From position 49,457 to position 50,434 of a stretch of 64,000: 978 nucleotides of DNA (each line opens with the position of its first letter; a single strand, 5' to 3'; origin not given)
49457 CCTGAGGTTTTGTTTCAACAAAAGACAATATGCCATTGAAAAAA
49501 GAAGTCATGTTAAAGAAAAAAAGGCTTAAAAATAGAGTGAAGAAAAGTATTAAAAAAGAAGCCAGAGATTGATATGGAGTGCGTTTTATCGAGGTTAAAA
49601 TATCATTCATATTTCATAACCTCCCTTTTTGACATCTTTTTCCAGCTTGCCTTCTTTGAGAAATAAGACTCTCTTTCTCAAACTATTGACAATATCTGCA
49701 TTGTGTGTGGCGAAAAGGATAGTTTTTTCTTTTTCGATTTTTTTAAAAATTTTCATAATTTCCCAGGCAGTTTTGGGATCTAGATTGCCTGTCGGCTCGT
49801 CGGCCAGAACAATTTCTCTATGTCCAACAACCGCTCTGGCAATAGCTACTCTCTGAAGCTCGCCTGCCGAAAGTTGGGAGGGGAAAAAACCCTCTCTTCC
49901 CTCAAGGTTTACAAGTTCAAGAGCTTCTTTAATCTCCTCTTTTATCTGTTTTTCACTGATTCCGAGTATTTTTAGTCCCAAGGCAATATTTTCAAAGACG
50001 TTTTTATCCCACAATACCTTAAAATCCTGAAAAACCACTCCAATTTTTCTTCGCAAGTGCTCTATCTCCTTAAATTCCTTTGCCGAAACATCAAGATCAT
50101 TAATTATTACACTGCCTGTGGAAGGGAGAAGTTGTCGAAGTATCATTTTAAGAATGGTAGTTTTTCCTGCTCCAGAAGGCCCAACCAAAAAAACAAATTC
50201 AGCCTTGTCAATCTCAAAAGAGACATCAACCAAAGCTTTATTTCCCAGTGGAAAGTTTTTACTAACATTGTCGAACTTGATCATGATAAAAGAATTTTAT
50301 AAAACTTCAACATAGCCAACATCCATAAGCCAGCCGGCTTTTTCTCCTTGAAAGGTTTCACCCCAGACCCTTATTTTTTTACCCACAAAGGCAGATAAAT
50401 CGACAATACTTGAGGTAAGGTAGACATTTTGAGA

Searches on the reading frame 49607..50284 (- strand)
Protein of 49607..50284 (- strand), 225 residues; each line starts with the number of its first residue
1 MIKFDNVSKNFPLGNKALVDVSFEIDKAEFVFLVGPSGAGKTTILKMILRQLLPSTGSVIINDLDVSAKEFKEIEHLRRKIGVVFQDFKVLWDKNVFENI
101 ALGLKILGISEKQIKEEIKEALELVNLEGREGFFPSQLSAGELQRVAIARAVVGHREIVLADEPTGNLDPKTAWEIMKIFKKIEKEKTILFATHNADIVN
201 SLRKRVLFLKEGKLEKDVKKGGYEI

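Call 50: search_protein_families(library=pfam, proteins=[window:49607-50284:-], max_evalue=0.0001)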
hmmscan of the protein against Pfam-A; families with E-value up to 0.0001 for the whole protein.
window:49607-50284:- (225 aa): 7 families
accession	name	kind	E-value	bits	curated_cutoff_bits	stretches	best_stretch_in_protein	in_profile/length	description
PF00005.33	ABC_tran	-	2.5e-32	112.8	25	1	20-165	3-136/137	ABC transporter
PF13304.12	AAA_21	-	3.3e-08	34.4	27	0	121-199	221-303/304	AAA domain, putative AbiEii toxin, Type IV TA system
PF20720.3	nSTAND3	-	4.9e-06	26.8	27.2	1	23-64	12-54/155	Novel STAND NTPase 3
PF02463.25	SMC_N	-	1.1e-05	25.4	40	1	28-204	24-207/220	RecF/RecN/SMC N terminal domain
PF13401.12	AAA_22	-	1.2e-05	26.1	27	1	27-71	4-50/130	AAA domain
PF00931.28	NB-ARC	-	2e-05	24.4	23.5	0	24-212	14-154/248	NB-ARC domain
PF06414.18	Zeta_toxin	-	9.6e-05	22.3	22.3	0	29-96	17-87/199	Zeta toxin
